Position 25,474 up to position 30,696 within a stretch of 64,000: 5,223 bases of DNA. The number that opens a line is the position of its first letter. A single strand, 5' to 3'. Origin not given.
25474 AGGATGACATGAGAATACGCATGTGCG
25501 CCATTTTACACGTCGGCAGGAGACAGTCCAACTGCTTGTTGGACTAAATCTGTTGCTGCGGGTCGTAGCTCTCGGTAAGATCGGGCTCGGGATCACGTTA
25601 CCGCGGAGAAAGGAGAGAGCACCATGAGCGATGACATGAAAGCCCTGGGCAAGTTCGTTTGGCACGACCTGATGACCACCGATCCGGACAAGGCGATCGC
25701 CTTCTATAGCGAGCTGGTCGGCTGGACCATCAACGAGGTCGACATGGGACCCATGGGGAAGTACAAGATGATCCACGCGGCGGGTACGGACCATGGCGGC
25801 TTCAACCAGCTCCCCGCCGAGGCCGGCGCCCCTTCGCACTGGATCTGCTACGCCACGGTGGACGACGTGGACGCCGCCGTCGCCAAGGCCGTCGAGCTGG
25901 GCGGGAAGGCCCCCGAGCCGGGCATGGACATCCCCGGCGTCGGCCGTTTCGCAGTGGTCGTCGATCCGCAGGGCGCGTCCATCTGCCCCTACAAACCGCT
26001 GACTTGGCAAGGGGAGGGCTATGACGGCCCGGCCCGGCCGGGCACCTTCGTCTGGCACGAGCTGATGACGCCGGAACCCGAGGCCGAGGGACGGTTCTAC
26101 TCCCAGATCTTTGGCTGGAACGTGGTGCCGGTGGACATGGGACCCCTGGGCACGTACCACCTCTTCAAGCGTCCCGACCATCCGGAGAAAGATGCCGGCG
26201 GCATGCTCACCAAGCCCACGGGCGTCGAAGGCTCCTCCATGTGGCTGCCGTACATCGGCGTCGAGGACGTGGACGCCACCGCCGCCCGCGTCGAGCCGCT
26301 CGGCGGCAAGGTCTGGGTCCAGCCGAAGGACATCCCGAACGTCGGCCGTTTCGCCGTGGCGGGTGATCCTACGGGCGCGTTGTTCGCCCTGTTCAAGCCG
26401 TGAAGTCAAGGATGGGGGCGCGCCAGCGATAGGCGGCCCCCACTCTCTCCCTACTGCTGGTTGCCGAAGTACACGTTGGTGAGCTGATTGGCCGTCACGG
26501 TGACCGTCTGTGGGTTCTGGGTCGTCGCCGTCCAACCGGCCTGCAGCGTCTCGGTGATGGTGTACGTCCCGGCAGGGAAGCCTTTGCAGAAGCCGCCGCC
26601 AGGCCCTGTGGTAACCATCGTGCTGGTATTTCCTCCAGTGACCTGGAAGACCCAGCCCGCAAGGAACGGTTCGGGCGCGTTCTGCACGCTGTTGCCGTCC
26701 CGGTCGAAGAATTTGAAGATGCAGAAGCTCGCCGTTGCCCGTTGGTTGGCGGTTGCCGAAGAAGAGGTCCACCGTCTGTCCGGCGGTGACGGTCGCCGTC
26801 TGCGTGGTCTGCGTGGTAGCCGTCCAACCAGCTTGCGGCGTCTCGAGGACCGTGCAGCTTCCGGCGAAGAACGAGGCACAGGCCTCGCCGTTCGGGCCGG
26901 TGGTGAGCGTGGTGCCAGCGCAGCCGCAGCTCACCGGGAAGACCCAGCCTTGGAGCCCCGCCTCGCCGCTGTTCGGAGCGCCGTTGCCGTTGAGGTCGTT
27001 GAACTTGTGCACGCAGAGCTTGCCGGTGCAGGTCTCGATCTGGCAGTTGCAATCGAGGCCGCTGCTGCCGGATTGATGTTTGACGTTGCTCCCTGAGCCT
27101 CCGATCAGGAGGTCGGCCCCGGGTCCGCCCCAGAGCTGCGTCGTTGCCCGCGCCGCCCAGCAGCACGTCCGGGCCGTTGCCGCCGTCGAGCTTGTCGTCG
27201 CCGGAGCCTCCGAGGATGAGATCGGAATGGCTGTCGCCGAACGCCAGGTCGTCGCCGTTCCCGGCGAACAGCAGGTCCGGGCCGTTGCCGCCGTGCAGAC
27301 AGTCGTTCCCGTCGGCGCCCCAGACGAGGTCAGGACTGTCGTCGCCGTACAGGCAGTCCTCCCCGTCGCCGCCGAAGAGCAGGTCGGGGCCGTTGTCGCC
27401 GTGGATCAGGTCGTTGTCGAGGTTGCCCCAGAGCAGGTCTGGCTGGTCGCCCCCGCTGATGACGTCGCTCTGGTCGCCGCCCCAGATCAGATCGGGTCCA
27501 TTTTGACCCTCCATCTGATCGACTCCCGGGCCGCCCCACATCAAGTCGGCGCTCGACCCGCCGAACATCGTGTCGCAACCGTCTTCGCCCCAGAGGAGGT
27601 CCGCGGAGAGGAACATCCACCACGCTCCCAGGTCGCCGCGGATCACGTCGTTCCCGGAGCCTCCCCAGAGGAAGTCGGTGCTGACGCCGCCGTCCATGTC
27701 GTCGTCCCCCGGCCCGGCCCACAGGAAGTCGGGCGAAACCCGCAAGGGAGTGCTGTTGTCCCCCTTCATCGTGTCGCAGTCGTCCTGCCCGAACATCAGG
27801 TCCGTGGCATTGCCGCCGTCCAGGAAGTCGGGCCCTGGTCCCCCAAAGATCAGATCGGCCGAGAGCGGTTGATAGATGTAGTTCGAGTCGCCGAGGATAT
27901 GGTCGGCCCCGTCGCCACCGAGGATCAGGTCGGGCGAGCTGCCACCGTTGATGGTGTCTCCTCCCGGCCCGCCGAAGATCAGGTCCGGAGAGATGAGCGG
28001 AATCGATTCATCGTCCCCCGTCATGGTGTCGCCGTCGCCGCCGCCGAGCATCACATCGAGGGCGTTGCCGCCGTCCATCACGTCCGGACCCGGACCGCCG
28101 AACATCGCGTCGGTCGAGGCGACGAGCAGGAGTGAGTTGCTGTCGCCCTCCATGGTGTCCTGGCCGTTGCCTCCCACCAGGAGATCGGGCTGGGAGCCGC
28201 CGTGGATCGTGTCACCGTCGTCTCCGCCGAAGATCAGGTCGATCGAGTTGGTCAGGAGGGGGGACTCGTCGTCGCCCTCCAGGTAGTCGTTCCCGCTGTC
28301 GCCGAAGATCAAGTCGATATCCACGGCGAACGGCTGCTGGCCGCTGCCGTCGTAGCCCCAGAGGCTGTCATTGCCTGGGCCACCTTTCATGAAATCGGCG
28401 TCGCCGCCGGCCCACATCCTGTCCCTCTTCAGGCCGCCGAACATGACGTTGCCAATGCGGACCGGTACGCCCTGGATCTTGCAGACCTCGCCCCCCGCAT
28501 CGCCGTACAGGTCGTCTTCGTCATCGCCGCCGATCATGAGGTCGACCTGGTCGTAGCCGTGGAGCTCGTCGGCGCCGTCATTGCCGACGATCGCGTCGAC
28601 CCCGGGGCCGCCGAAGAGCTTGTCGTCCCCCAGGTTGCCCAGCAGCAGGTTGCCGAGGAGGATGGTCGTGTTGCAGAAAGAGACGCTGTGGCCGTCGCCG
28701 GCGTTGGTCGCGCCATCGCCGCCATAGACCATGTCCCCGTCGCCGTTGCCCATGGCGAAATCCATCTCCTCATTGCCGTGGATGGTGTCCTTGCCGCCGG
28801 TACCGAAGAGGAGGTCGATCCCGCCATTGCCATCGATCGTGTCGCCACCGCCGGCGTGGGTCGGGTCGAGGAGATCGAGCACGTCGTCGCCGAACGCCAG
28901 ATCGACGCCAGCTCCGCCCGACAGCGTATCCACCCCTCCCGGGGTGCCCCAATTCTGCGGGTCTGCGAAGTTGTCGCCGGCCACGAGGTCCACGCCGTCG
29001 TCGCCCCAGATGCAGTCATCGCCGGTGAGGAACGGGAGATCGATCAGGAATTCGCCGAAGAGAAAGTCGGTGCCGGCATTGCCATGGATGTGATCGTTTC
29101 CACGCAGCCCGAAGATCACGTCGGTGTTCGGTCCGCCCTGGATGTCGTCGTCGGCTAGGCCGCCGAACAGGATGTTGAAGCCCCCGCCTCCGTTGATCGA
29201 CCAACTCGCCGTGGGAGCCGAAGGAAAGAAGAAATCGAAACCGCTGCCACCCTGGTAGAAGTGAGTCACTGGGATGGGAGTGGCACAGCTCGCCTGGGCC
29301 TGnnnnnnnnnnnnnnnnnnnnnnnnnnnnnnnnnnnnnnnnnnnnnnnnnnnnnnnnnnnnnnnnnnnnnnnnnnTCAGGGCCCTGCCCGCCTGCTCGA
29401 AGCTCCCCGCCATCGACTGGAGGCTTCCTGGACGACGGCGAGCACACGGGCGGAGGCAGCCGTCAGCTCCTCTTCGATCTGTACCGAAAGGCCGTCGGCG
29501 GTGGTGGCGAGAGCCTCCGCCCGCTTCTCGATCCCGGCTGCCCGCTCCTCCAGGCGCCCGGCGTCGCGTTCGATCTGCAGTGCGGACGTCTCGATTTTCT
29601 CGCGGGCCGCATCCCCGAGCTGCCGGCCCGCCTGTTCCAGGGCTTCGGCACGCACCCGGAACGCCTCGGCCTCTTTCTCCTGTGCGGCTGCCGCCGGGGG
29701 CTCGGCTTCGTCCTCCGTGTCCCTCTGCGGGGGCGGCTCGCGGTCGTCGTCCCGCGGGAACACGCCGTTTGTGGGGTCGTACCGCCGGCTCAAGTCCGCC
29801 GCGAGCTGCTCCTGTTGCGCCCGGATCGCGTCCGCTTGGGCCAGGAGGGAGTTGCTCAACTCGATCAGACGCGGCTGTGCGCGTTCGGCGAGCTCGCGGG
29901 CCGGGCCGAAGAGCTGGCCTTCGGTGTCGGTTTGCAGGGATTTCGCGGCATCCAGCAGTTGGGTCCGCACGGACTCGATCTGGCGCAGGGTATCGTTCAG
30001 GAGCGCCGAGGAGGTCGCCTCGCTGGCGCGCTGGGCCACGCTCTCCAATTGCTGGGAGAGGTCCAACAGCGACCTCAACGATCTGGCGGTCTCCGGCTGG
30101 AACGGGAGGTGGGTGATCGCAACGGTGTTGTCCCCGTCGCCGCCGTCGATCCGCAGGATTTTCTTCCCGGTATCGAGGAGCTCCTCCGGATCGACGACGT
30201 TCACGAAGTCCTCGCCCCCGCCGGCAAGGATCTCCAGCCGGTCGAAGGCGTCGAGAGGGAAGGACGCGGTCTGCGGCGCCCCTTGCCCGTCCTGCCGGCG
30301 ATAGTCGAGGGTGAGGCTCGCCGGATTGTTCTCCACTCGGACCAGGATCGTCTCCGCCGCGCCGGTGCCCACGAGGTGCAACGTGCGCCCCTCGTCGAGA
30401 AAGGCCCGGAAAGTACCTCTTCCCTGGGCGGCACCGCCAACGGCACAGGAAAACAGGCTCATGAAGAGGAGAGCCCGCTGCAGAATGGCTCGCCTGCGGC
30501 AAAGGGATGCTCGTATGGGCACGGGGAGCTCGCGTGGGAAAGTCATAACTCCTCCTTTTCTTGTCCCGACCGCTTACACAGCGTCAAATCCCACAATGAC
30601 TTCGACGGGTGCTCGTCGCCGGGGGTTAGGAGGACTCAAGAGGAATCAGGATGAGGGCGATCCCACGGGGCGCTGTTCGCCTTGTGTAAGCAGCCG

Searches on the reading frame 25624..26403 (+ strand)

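Call 13: search_protein_families(library=pfam, proteins=[window:25624-26403:+], max_evalue=0.01)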
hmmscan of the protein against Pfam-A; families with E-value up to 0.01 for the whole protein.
window:25624-26403:+ (259 aa): 4 families
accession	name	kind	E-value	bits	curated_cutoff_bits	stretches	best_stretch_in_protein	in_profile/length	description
PF18029.7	Glyoxalase_6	-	3.3e-19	69.9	23.6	2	18-121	6-104/106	Glyoxalase-like domain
PF00903.31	Glyoxalase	-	3.1e-17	63.5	20.6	2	15-120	6-119/121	Glyoxalase/Bleomycin resistance protein/Dioxygenase superfamily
PF22677.2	Ble-like_N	-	3.5e-08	33.5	24.5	1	10-42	1-33/41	Bleomycin resistance protein-like N-terminal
PF13669.12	Glyoxalase_4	-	0.0021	18.8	27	0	62-96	60-94/109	Glyoxalase/Bleomycin resistance protein/Dioxygenase superfamily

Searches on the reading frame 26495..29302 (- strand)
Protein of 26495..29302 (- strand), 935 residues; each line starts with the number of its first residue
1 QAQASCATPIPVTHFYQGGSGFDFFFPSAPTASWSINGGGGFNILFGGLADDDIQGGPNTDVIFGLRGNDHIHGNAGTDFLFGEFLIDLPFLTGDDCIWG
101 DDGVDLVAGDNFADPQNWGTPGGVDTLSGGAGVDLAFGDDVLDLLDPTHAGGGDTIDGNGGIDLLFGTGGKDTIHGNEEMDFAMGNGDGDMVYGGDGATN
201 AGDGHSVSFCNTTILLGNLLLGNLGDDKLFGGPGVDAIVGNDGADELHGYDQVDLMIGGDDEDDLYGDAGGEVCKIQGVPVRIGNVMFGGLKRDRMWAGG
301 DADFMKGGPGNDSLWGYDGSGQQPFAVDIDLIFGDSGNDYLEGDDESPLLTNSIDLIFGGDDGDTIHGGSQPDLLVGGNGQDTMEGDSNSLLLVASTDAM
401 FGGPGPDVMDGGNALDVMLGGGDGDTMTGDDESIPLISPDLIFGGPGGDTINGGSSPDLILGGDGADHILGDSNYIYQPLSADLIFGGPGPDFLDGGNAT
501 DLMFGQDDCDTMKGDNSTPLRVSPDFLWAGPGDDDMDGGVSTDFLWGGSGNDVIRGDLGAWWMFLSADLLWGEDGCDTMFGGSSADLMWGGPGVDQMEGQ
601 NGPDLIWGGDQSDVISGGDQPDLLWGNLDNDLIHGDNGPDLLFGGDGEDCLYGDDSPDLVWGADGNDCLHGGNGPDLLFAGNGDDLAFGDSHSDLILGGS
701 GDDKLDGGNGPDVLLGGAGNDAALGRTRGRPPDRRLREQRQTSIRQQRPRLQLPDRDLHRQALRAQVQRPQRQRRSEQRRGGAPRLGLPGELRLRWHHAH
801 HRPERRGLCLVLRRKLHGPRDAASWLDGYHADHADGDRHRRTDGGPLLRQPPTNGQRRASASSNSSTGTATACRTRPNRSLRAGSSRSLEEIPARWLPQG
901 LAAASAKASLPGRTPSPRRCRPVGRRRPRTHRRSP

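Call 13: search_protein_families(library=pfam, proteins=[window:26495-29302:-], max_evalue=0.01)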
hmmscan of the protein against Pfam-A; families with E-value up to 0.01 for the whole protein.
window:26495-29302:- (935 aa): 1 family
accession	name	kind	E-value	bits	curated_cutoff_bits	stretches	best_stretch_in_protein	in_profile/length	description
PF00353.25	HemolysinCabind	-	2.2e-57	190.9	23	11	56-84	2-30/36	RTX calcium-binding nonapeptide repeat (4 copies)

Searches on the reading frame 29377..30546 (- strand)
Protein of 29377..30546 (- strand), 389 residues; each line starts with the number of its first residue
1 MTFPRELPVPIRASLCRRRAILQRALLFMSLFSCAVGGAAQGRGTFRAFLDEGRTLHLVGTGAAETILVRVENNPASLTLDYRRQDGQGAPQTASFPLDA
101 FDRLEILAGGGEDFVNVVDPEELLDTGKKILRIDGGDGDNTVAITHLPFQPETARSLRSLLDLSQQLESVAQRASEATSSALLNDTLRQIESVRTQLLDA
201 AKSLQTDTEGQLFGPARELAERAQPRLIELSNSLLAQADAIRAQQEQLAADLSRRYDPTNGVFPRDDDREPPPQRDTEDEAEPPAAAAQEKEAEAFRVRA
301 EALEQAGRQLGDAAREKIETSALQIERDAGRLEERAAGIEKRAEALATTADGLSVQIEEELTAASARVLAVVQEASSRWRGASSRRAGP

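Call 13: search_protein_families(library=pfam, proteins=[window:29377-30546:-], max_evalue=0.01)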
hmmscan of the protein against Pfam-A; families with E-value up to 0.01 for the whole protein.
window:29377-30546:- (389 aa): 0 families

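Call 16: find_encoding_contigs(protein=window:29377-30546:-, flank=10000, max_places=10)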
Protein window:29377-30546:- (389 aa): no gene with exactly this product is on record in the collection.

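Call 32: find_homologous_proteins(query=window:29377-30546:-)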
Query window:29377-30546:- (389 aa): 1 proteins with E <= 0.001 among 8000 candidates.
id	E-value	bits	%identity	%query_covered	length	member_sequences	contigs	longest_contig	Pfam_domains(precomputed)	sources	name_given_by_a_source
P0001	4.4e-239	811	100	100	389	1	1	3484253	-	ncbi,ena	-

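Call 33: find_encoding_contigs(protein=P0001, flank=10000, max_places=5)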
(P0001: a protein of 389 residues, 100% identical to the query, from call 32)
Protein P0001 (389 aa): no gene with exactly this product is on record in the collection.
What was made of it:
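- Tried and rejected: The 389-aa protein has only itself as a hit (call 32), and exact look-ups of its contig failed (calls 16, 33).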
